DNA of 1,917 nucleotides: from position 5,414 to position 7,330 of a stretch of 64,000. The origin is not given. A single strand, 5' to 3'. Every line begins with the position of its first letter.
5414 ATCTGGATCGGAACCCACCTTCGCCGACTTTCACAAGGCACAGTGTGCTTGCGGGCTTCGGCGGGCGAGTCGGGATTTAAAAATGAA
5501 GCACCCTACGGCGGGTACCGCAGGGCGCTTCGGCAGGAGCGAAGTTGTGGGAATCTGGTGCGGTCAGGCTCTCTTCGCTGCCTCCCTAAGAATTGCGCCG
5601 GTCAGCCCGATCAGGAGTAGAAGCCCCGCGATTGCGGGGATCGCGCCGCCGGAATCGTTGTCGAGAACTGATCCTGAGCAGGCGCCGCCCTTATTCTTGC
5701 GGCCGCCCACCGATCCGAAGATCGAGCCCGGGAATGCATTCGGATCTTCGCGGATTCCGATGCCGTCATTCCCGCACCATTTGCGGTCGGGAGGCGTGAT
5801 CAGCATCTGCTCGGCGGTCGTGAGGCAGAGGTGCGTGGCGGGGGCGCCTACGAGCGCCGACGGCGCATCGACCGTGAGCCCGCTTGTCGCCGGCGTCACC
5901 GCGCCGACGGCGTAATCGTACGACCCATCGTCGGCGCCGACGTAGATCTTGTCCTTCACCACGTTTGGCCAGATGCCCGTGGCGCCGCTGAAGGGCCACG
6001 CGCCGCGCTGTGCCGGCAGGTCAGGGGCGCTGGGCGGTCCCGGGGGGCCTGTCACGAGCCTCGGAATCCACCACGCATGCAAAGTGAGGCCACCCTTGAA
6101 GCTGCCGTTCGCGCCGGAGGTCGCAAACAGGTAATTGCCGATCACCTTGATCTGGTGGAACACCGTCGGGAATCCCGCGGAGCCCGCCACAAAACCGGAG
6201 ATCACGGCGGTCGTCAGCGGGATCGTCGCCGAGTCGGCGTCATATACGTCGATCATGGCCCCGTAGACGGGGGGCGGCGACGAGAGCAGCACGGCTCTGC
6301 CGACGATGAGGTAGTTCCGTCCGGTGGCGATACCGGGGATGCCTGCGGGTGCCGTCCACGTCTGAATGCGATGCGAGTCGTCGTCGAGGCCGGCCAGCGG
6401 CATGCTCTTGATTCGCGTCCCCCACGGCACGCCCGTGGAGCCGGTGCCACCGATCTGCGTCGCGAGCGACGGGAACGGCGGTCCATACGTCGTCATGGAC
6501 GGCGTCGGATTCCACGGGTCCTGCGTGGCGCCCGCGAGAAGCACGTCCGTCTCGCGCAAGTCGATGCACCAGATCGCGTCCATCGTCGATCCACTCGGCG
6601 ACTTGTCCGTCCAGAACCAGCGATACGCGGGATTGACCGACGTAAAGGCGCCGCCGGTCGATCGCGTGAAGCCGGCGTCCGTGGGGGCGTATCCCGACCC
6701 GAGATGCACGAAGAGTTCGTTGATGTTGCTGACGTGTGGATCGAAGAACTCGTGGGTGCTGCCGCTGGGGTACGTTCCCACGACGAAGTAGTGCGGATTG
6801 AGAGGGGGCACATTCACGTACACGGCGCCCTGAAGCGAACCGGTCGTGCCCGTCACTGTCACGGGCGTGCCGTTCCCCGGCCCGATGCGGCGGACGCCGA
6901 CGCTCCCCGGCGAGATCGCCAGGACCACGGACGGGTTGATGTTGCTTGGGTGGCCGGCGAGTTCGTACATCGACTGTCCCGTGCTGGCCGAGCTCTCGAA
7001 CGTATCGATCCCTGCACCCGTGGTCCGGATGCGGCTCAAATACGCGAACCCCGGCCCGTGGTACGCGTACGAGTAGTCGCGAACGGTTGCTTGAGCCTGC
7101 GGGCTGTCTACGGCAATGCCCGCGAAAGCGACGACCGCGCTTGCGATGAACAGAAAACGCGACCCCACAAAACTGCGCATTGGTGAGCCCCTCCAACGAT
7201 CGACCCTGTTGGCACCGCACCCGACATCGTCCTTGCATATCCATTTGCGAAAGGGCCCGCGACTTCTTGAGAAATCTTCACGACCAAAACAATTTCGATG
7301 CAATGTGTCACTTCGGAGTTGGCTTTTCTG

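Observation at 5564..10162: Threefold-repeated module: ECF-like sigma + Ser/Thr kinase or pseudokinase + paralogous MYXO-CTERM-type secreted protein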

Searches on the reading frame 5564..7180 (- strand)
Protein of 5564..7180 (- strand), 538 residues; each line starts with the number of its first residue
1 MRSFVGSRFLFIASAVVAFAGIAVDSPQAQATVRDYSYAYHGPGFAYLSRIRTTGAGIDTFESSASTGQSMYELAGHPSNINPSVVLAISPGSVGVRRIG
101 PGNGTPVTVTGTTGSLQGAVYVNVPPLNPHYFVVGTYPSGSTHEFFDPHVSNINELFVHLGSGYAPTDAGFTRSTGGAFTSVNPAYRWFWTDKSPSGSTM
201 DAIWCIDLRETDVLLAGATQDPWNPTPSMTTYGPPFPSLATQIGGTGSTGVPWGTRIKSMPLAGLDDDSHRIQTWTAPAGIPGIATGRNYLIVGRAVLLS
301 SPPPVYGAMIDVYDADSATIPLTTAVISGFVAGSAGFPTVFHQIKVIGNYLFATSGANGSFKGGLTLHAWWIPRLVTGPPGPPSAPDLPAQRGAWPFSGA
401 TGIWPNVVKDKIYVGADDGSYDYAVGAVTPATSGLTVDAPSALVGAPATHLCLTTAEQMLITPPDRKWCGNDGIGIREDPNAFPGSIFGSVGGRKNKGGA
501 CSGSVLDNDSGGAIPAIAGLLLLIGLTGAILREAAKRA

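Call 8: search_protein_families(library=pfam, proteins=[window:5564-7180:-], max_evalue=0.01)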
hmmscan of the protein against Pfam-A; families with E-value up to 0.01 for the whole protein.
window:5564-7180:- (538 aa): 0 families

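Call 9: search_protein_families(library=ncbifam, proteins=[window:5564-7180:-], max_evalue=0.1)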
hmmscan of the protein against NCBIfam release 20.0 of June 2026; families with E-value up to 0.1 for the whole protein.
window:5564-7180:- (538 aa): 0 families

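Call 14: find_homologous_proteins(query=window:5564-7180:-, max_evalue=0.001)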
Query window:5564-7180:- (538 aa): 2 proteins with E <= 0.001 among 8000 candidates.
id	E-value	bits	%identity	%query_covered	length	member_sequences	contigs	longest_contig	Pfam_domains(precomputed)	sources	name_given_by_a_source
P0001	0.0e+0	1220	100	100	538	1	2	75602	-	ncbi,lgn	-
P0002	2.9e-92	328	39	96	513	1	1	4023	-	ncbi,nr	ncbi:MAG: hypothetical protein HYY16_13565 [Planctomycetes bacterium]|nr:hypothetical protein [Planc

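Call 15: find_encoding_contigs(protein=P0002, flank=10000)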
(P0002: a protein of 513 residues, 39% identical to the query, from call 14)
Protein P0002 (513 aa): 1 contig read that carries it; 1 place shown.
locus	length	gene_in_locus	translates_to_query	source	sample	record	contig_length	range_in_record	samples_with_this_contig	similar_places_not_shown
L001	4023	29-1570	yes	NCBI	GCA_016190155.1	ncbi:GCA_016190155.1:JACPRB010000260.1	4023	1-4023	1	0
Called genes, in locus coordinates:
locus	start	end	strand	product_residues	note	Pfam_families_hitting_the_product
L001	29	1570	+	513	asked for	-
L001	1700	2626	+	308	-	PF01520:Amidase_3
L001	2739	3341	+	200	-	PF02985:HEAT (faint), PF13513:HEAT_EZ (faint), PF00514:Arm (faint), PF03130:HEAT_PBS (faint), PF13646:HEAT_2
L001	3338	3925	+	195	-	PF04017:DUF366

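Call 16: find_encoding_contigs(protein=P0001, flank=10000, max_places=4)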
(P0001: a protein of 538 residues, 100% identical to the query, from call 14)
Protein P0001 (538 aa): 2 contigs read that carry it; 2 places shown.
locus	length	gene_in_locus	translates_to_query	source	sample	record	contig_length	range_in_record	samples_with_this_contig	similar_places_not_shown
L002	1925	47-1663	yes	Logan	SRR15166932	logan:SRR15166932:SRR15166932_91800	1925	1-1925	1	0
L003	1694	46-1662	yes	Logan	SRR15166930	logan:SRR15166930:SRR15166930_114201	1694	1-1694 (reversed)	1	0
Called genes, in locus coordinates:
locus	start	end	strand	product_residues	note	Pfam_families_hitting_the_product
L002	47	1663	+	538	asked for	-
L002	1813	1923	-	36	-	?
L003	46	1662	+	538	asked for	-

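Call 33: search_protein_representatives(alignment_id=A2)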
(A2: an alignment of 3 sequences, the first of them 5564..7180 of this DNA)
Query: 3 sequences, 533 profile positions. Proteins with E-value up to 0.001 (for the whole library): 15; up to 1e-10: 10; up to 1e-30: 5. The best 15 are listed.
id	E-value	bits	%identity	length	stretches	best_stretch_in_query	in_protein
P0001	4.1e-295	995.9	-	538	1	1-533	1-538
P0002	6.8e-252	853.3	-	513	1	23-533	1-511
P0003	1.8e-137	475.7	-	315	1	205-532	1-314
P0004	2.4e-114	399.4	-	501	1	7-531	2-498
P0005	2.4e-63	231.1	-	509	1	6-515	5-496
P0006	2.2e-23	99.2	-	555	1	2-517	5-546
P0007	5.2e-22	94.7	-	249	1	286-503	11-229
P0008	1.8e-20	89.5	-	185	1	343-519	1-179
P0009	6.7e-11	58.0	-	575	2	332-531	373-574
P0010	7.4e-11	57.8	-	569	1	5-527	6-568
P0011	7.2e-10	54.6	-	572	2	194-531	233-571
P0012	6.5e-08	48.1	-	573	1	5-520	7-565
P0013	1.9e-07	46.6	-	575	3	232-368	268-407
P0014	9.1e-05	37.8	-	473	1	47-520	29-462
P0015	1.4e-04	37.1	-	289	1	288-419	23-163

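Call 36: find_homologous_proteins(query=A4, max_evalue=0.001)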
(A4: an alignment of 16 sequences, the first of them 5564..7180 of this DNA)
Query A4 (16 sequences) (538 aa, profile of the alignment): 2 proteins with E <= 0.001 among 8000 candidates.
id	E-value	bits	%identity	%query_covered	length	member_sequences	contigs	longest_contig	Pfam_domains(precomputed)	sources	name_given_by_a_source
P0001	4.5e-179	615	100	100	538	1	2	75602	-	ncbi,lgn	-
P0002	1.1e-169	584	39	96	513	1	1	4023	-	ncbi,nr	ncbi:MAG: hypothetical protein HYY16_13565 [Planctomycetes bacterium]|nr:hypothetical protein [Planc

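Call 37: list_cluster_members(proteins=[P0003, P0004, P0005, P0006, P0007, P0009, P0010, P0011, P0012, P0013])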
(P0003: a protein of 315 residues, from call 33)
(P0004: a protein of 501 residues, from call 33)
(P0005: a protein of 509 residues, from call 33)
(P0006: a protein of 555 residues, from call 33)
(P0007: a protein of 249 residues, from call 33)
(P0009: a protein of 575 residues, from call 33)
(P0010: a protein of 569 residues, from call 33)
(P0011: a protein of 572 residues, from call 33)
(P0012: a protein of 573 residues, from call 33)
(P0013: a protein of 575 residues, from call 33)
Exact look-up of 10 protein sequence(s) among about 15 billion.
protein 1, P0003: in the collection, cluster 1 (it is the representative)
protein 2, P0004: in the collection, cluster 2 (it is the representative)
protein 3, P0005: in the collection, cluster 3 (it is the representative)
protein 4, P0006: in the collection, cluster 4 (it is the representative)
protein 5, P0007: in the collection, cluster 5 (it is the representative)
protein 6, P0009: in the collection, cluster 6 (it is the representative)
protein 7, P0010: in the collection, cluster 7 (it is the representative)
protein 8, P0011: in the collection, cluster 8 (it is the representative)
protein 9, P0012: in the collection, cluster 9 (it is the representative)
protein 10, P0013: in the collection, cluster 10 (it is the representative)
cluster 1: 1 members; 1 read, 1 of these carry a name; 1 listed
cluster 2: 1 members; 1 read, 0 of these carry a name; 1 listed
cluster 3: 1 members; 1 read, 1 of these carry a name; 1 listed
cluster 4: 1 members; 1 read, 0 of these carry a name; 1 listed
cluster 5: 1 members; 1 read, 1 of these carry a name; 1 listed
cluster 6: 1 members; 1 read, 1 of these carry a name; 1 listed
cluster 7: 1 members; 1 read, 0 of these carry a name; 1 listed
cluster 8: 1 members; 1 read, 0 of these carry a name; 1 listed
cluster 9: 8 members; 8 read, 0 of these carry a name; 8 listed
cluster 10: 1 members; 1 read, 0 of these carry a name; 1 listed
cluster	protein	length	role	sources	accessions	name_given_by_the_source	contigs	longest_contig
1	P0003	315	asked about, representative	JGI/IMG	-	hypothetical protein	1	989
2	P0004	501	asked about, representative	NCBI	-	-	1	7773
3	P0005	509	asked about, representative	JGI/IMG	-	hypothetical protein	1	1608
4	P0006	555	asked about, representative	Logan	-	-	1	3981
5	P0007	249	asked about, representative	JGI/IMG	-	hypothetical protein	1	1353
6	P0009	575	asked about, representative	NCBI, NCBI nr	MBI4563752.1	MAG: hypothetical protein HY716_03545 [Planctomycetes bacterium] | hypothetical protein [Planctomycetota bacterium]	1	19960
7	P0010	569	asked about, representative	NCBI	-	-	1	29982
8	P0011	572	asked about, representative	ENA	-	-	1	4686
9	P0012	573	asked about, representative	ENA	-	-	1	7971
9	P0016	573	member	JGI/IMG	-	-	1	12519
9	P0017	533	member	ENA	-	-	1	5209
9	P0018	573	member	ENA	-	-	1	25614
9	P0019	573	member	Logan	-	-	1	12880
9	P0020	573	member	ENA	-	-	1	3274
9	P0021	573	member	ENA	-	-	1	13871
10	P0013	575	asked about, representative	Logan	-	-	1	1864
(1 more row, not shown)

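Call 38: find_encoding_contigs(protein=P0010, flank=10000)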
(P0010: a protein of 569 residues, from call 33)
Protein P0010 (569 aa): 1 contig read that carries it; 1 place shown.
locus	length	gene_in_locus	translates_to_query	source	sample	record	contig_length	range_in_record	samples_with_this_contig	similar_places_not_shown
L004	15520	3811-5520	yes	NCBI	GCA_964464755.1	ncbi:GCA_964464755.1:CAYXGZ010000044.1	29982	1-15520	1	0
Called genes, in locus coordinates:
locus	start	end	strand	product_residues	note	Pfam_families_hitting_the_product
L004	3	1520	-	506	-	?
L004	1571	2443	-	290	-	PF01636:APH (faint), PF00069:Pkinase (weak), PF07714:PK_Tyr_Ser-Thr (weak)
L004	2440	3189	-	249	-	-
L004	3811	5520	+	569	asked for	-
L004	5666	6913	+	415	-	-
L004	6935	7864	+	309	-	PF01520:Amidase_3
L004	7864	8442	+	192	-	PF02985:HEAT (faint), PF13513:HEAT_EZ (faint), PF13646:HEAT_2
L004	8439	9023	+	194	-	PF04017:DUF366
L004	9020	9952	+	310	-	PF03706:LPG_synthase_TM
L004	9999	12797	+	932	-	PF00069:Pkinase, PF07714:PK_Tyr_Ser-Thr, PF03109:ABC1 (weak), PF03781:FGE-sulfatase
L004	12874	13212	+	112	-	-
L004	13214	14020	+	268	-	PF02517:Rce1-like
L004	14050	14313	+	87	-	-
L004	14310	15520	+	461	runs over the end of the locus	PF13360:PQQ_2 (weak), PF01011:PQQ (weak), PF13360:PQQ_2 (weak), PF13570:Beta-prop_ACSF4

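Call 39: find_encoding_contigs(protein=P0009, flank=10000)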
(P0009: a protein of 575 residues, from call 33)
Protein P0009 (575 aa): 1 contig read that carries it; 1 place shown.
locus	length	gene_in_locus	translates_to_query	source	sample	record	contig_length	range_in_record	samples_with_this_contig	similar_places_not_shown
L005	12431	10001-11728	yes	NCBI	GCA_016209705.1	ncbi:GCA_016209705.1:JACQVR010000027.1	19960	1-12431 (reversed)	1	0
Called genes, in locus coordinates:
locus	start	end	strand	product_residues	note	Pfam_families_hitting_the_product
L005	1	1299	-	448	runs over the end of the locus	PF00263:Secretin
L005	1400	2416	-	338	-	PF03773:ArsP_1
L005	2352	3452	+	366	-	PF03781:FGE-sulfatase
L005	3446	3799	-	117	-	PF00837:T4_deiodinase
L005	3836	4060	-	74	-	-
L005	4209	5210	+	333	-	PF04389:Peptidase_M28, PF01546:Peptidase_M20 (weak)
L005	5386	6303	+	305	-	PF25900:PAPPA, PF00754:F5_F8_type_C (weak)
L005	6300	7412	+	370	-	PF25900:PAPPA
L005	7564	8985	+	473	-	PF25900:PAPPA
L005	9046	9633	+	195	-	PF07638:Sigma70_ECF, PF04542:Sigma70_r2, PF08281:Sigma70_r4_2, PF04545:Sigma70_r4 (weak)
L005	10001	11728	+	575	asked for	-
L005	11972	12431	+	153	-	PF13646:HEAT_2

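Call 41: find_encoding_contigs(protein=P0004, flank=10000)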
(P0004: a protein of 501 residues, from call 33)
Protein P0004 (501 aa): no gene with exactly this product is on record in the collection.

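Call 42: find_encoding_contigs(protein=P0018, flank=10000)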
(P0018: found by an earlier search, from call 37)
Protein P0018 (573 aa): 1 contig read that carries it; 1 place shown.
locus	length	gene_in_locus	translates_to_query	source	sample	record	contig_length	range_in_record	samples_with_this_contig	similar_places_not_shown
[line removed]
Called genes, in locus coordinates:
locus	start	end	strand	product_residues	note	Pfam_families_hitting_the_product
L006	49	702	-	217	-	PF02660:G3P_acyltransf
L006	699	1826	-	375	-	PF21016:RlmN_N, PF04055:Radical_SAM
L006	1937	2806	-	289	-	PF02195:ParB_N, PF17762:HTH_ParB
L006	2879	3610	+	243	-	-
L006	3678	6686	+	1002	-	PF00069:Pkinase, PF07714:PK_Tyr_Ser-Thr, PF01636:APH (faint), PF17667:Pkinase_fungal (weak), PF03781:FGE-sulfatase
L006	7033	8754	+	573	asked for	-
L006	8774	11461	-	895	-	PF13116:YhdP (faint)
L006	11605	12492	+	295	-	PF07837:FTCD_N, PF02971:FTCD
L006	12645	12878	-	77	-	-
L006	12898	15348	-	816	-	PF13490:zf-HC2, PF20208:ARPP-1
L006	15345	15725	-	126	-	-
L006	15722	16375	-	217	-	PF04542:Sigma70_r2, PF08281:Sigma70_r4_2, PF04545:Sigma70_r4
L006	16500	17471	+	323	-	PF01545:Cation_efflux, PF16916:ZT_dimer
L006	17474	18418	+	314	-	PF25900:PAPPA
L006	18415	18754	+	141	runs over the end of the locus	-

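Call 49: find_related_loci(query=A5, collection=genome_contigs, flank=10000)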
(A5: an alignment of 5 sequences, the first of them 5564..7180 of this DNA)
Query A5 (538 aa) in genome_contigs; peptide patterns used: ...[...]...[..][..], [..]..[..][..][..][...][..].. (x = any residue, [..] = any of these).
33 stretches matched a pattern; 1 encode a relative of the query (tblastn E <= 1e-3); 1 distinct loci.
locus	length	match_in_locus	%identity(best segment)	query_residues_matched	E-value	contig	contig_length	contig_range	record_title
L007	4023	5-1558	40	16-537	3e-88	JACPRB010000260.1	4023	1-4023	MAG: Planctomycetota bacterium isolate NC_groundwater_668_Ag_B-0.1um_65_30 B_1_S1_Biohub_coassembly_k141_4161293, whole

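Call 50: find_related_loci(query=A5, collection=metagenome_contigs, flank=10000)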
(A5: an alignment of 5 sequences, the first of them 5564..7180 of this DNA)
Query A5 (538 aa) in metagenome_contigs; peptide patterns used: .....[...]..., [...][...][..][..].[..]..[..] (x = any residue, [..] = any of these).
216 stretches matched a pattern, but none encodes a relative of the query by tblastn (E <= 1e-3).

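Call 56: search_protein_families(library=ncbifam, proteins=[L004:13214-14020:+], max_evalue=0.01)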
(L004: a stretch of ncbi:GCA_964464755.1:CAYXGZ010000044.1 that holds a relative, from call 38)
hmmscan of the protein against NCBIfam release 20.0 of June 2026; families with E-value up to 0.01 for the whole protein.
L004:13214-14020:+ (268 aa): 11 families
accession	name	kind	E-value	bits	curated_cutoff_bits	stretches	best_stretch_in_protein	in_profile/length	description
NF041647.1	ABC_perm_CPBP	equivalog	2.6e-28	99.1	435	1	14-226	417-633/636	ABC transporter permease subunit/CPBP intramembrane protease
NF040589.1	CPBP_Synerg_MrtS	equivalog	1.3e-12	48.2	130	1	144-229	81-169/170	Synerg-CTERM system glutamic-type intramembrane protease MrtS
NF040914.1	Mrt_core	domain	5.7e-08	32.8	100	1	141-225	8-103/108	myxosortase family intramembrane protease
NF033192.3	CPBP_JDVT_MrtJ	equivalog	9.2e-08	32.7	75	1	140-225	2-97/98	JDVT-CTERM system glutamic-type intramembrane protease MrtJ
TIGR03008.1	pepcterm_CAAX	equivalog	2e-07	31.1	81.05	1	147-225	128-212/222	CAAX prenyl protease-related protein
NF050068.1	Rv0804_CPBP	equivalog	3.3e-06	26.8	200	1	69-224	36-191/197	Rv0804 family intramembrane glutamic endopeptidase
TIGR04162.1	exo_VPEID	exception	3.5e-06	26.2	150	1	143-221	422-501/516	exosortase E/protease, VPEID-CTERM system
NF040594.1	CPBP_fam_MrtC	equivalog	4.5e-06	26.5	195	1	106-226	86-218/221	myxosortase MrtC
NF040593.1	CPBP_fam_MrtX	exception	4.9e-05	23.3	180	1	141-221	138-227/238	myxosortase MrtX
NF040674.1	CPBP_fam_MrtP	equivalog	0.00048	19.7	250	1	141-223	253-346/354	myxosortase MrtP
NF052640.1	CPBP_M949_0222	equivalog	0.0071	16.2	220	0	179-224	162-204/213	M949_0222 family glutamic-type intramembrane endopeptidase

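Call 57: find_encoding_contigs(protein=P0011, flank=10000)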
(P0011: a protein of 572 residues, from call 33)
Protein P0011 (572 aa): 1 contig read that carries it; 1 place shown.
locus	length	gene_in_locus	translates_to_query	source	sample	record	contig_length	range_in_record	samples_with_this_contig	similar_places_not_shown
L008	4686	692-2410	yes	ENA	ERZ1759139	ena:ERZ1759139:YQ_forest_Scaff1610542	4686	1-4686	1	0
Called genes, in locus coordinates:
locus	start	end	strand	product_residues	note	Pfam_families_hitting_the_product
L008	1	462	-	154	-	?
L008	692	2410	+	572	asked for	-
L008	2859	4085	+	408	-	-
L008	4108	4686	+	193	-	?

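Call 58: find_encoding_contigs(protein=P0006, flank=10000)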
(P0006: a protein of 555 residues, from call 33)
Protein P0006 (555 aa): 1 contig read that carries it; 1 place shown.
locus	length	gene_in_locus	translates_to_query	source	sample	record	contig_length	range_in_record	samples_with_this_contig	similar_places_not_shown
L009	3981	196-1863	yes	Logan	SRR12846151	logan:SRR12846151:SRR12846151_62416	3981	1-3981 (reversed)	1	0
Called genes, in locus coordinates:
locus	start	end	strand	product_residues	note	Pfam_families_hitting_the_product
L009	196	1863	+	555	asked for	-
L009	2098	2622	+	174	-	-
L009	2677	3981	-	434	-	?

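Call 59: find_encoding_contigs(protein=P0014, flank=10000)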
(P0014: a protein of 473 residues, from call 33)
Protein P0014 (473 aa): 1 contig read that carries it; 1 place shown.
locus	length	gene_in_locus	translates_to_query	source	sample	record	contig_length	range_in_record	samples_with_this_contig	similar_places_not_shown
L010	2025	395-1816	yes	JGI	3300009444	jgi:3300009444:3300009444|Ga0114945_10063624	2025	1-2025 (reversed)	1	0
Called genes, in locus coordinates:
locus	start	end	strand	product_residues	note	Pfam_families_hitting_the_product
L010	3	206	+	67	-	?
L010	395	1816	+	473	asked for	-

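Call 80: predict_structure(alignment_id=A4)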
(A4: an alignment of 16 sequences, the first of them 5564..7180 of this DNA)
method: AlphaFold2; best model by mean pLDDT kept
length: 538 residues; sequences in the alignment: 16
mean_pLDDT: 74.7   pTM: 0.75
mean pLDDT of the five models: 74.7, 74.1, 73.3, 71.6, 71.2
residues with pLDDT >= 90: 60; 70-90: 316; 50-70: 100; < 50: 62
segments of 3 or more residues with pLDDT < 50: 1-3, 21-30, 218-220, 224-229, 383-387, 484-516
pLDDT, mean of each block of 10 residues (from residue 1): 52 65 40 79 80 73 82 86 86 77 74 84 87 84 83 70 84 88 90 76 88 63 51 68 57 77 77 92 89 88 85 89 64 76 91 85 85 80 51 86 86 86 86 80 77 85 78 83 45 29 32 49 74 59
secondary structure, 60 per line:
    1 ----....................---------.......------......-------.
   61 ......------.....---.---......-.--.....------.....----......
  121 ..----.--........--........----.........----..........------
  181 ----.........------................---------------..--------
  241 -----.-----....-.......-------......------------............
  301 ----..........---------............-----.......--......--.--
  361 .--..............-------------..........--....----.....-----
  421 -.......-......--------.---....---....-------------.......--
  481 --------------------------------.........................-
elements in order: H5-24 E34-40 E47-52 E60-66 E73-77 E85-90 E95-99 E106-110 E115-122 E130-137 E140-147 E152-160 E165-174 E185-193 E200-209 H210-213 E257-263 E271-276 E289-300 E305-314 E324-335 E341-347 E350-355 E364-371 H372-377 E391-400 E403-406 E411-415 E422-428 H430-435 E448-451 H455-458 E472-478 H513-537
